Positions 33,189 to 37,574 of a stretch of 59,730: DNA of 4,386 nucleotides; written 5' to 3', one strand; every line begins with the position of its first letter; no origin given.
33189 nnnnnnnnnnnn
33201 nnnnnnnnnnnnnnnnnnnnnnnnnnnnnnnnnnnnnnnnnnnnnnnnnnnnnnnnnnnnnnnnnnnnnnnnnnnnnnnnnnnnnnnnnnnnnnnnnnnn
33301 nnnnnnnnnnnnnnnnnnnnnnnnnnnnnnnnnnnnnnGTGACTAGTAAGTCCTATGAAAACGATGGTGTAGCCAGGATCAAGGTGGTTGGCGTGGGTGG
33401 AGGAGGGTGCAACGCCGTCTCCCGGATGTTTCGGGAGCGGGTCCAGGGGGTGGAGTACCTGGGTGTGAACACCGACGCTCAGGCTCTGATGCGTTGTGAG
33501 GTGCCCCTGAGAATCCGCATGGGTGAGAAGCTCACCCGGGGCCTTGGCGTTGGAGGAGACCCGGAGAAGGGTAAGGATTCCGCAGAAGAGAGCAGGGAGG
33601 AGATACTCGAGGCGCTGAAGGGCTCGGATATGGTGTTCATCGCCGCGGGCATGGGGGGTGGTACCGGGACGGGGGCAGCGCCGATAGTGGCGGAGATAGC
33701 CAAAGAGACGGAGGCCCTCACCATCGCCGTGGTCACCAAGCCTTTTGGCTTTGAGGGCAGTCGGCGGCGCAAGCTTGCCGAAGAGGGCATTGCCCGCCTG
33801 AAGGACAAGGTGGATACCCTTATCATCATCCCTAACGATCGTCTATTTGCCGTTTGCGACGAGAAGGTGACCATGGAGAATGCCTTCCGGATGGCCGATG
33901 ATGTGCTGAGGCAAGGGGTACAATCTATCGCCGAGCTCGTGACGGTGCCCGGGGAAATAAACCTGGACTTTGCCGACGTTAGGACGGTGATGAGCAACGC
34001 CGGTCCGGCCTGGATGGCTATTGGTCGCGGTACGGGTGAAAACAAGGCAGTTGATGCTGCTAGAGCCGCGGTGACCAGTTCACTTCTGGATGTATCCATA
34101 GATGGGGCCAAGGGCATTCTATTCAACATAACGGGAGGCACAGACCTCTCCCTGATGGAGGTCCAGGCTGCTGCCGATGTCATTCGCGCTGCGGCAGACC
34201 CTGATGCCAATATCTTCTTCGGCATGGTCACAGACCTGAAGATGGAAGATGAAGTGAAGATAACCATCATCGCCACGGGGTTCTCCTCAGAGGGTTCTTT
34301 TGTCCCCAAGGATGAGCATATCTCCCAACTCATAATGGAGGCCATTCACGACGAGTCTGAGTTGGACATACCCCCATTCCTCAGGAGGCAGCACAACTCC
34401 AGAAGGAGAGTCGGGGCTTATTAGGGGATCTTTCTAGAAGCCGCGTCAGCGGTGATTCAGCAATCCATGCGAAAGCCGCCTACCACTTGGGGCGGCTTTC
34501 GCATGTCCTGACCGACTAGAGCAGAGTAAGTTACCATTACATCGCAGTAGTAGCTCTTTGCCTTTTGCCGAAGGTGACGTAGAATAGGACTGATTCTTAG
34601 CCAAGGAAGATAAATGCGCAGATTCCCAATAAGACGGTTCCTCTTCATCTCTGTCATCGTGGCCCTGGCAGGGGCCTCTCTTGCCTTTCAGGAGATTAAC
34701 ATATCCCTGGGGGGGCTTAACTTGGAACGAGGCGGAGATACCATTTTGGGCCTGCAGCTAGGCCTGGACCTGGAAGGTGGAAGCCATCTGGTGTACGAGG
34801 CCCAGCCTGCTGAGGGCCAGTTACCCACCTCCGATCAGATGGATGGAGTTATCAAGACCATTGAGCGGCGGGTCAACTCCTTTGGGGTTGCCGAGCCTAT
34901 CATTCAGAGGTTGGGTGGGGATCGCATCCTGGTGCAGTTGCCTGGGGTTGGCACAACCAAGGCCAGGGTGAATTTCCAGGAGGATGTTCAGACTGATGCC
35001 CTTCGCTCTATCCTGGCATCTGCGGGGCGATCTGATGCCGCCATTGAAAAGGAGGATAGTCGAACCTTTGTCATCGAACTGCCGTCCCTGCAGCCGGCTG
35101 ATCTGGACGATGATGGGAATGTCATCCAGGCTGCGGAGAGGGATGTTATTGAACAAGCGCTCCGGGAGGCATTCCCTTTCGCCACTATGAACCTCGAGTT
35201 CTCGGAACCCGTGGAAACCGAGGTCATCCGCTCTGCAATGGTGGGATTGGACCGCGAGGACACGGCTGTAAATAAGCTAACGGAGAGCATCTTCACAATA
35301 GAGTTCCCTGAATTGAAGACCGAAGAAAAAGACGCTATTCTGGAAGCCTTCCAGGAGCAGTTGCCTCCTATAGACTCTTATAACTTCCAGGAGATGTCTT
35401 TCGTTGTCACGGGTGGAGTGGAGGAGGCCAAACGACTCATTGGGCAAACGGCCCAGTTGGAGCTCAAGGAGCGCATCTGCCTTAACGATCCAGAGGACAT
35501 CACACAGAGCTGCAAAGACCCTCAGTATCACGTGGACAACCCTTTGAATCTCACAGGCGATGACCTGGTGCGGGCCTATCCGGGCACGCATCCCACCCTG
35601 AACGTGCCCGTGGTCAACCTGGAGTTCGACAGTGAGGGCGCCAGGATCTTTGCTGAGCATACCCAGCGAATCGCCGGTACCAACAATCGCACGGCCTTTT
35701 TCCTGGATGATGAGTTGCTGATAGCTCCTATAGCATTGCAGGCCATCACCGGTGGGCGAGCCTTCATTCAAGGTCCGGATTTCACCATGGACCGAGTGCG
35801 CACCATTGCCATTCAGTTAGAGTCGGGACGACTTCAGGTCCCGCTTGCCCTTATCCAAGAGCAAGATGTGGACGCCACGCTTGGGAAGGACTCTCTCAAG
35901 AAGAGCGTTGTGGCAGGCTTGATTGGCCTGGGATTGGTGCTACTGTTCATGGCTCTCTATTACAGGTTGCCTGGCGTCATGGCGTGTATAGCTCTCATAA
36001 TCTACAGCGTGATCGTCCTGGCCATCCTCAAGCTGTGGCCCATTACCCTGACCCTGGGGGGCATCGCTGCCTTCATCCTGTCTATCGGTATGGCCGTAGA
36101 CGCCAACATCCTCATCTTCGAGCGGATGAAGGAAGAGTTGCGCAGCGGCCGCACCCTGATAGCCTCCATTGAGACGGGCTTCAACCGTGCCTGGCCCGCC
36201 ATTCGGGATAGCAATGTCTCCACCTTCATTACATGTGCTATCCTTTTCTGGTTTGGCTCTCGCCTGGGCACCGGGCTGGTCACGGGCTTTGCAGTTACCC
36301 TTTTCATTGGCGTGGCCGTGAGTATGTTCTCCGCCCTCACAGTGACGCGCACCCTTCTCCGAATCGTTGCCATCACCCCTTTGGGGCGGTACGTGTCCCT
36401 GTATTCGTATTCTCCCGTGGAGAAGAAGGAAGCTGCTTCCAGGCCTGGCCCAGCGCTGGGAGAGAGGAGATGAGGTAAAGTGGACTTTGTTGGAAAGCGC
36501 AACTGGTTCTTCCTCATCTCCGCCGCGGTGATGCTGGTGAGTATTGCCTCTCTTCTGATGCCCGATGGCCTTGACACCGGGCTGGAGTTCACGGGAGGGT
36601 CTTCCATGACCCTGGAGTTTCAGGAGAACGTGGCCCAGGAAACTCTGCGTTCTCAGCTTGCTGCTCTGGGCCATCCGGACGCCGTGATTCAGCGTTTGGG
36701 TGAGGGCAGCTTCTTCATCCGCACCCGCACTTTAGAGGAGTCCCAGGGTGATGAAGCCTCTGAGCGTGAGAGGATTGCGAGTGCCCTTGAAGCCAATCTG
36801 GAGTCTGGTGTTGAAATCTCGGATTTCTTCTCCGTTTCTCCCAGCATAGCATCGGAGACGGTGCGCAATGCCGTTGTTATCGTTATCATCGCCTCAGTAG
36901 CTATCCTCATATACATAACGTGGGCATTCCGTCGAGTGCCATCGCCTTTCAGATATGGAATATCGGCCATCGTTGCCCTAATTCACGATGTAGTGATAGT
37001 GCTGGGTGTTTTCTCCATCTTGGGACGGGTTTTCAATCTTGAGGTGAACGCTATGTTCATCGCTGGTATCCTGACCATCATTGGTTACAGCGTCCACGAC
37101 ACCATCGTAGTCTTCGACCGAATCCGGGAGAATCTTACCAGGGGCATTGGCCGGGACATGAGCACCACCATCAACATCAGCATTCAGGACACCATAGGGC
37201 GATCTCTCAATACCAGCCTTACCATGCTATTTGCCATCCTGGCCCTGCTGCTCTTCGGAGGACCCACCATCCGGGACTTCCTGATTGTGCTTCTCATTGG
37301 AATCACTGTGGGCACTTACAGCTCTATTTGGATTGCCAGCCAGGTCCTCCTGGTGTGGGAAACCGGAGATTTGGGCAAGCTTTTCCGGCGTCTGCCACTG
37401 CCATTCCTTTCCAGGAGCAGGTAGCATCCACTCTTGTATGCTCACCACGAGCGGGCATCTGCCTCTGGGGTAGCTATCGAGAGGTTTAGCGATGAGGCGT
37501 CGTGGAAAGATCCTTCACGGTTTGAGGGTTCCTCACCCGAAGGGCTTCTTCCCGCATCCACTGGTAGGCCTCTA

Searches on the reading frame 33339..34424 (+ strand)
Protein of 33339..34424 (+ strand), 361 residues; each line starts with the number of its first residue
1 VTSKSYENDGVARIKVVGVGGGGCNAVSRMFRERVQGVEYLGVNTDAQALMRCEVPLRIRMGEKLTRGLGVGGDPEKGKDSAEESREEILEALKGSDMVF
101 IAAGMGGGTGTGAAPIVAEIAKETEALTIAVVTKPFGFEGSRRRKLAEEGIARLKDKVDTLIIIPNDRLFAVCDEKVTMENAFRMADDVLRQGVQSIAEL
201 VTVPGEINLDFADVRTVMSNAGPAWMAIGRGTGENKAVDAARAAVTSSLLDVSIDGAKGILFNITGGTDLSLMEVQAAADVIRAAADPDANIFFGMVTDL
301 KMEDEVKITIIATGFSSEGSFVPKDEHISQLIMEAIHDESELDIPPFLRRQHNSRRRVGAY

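Call 6: search_protein_families(library=pfam, proteins=[window:33339-34424:+], max_evalue=0.01)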
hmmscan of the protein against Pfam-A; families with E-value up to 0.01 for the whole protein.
window:33339-34424:+ (361 aa): 2 families
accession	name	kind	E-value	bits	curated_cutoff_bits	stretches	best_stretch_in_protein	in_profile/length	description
PF00091.31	Tubulin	-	2.7e-48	165.2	33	1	13-174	1-190/190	Tubulin/FtsZ family, GTPase domain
PF12327.13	FtsZ_C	-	6.1e-31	107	27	1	222-315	1-94/95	FtsZ family, C-terminal domain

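Call 8: search_protein_families(library=ncbifam, proteins=[window:33339-34424:+], max_evalue=0.01)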
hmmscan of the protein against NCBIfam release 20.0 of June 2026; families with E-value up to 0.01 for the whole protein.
window:33339-34424:+ (361 aa): 2 families
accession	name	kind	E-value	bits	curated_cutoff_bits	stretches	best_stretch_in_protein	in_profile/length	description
TIGR00065.1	ftsZ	equivalog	1.6e-125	419.1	295.2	1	7-325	13-334/353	cell division protein FtsZ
TIGR02079.1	THD1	equivalog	0.0084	14.9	440.55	0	88-129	160-202/410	threonine ammonia-lyase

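Call 38: find_homologous_proteins(query=window:33339-34424:+, max_evalue=1e-30)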
Query window:33339-34424:+ (361 aa): 8000 proteins with E <= 1e-30 among 8000 candidates; the best 120 are listed.
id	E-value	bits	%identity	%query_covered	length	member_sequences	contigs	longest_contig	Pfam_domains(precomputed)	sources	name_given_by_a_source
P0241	5.8e-229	777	100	100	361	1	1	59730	PF00091.32,PF12327.14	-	-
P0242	8.3e-213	724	92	100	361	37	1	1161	PF00091.32,PF12327.14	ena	-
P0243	1.4e-211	720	91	100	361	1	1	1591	PF00091.32,PF12327.14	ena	-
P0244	3.8e-208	709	89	100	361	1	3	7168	PF00091.32,PF12327.14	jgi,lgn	-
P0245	8.8e-208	707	89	100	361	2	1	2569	PF00091.32,PF12327.14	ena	-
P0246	7.5e-207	704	90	100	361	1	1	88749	PF00091.32,PF12327.14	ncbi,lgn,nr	ncbi:cell division protein FtsZ [SAR202 cluster bacterium AC-647-N09_OGT_505m]|nr:cell division prot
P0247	1.2e-206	704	89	100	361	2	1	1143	PF00091.32,PF12327.14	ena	-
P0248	5.4e-205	698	88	100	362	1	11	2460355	PF00091.32,PF12327.14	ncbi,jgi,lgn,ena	jgi:cell division protein FtsZ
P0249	1.5e-204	697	87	100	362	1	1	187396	PF00091.32,PF12327.14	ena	-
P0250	6.3e-204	695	89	100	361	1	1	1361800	PF00091.32,PF12327.14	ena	-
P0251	7.0e-204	695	87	100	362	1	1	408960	PF00091.32,PF12327.14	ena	-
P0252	7.1e-204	695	87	100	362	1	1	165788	PF00091.32,PF12327.14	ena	-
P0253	4.7e-203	692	92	94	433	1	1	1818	PF00091.32,PF12327.14,PF00465.26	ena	-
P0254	1.2e-202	691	88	100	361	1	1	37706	PF00091.32,PF12327.14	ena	-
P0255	6.2e-202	688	86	100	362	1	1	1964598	PF00091.32,PF12327.14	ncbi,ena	-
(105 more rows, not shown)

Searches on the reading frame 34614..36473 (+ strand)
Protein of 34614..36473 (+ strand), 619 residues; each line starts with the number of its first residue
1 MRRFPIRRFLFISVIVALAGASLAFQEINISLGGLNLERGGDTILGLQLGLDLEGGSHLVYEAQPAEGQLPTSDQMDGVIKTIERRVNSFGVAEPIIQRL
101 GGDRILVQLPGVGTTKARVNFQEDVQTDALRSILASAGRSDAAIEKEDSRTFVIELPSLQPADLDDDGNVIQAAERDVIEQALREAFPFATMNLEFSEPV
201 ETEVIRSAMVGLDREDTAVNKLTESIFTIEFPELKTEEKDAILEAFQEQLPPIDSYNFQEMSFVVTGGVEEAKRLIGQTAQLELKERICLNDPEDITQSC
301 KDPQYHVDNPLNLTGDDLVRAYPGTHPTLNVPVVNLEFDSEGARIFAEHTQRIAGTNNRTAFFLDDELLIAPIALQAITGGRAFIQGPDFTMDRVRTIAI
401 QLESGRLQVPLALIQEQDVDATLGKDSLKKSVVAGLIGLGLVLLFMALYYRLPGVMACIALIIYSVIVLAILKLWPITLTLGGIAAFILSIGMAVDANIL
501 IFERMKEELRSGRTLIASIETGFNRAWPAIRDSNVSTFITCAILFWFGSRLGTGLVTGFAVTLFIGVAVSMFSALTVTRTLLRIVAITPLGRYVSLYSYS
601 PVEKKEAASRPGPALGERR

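Call 89: search_protein_families(library=pfam, proteins=[window:34614-36473:+], max_evalue=0.001)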
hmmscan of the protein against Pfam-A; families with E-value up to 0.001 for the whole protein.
window:34614-36473:+ (619 aa): 5 families
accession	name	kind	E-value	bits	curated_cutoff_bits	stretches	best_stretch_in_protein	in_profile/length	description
PF21760.3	SecD_1st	-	1.8e-19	69.3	27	1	76-114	1-39/60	Protein translocase subunit SecDF, P1 domain, N-terminal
PF22599.2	SecDF_P1_head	-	2.9e-17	63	27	1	302-409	10-114/114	SecDF, P1 head subdomain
PF02355.23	SecD_SecF_C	-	2.1e-13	50.5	20.5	1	413-583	15-184/189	Protein export membrane protein SecD/SecF, C-terminal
PF03176.21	MMPL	-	7e-07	28.9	20.5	1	429-584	143-301/333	MMPL family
PF07549.19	Sec_GG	-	3.7e-05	23.6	20.3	1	45-66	6-27/28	SecD/SecF GG Motif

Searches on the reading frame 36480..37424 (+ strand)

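Call 89: search_protein_families(library=pfam, proteins=[window:36480-37424:+], max_evalue=0.001)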
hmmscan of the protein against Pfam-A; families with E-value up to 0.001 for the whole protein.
window:36480-37424:+ (314 aa): 1 family
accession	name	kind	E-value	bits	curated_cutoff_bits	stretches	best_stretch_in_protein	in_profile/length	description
PF02355.23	SecD_SecF_C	-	1.4e-54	184.8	20.5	1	106-294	8-187/189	Protein export membrane protein SecD/SecF, C-terminal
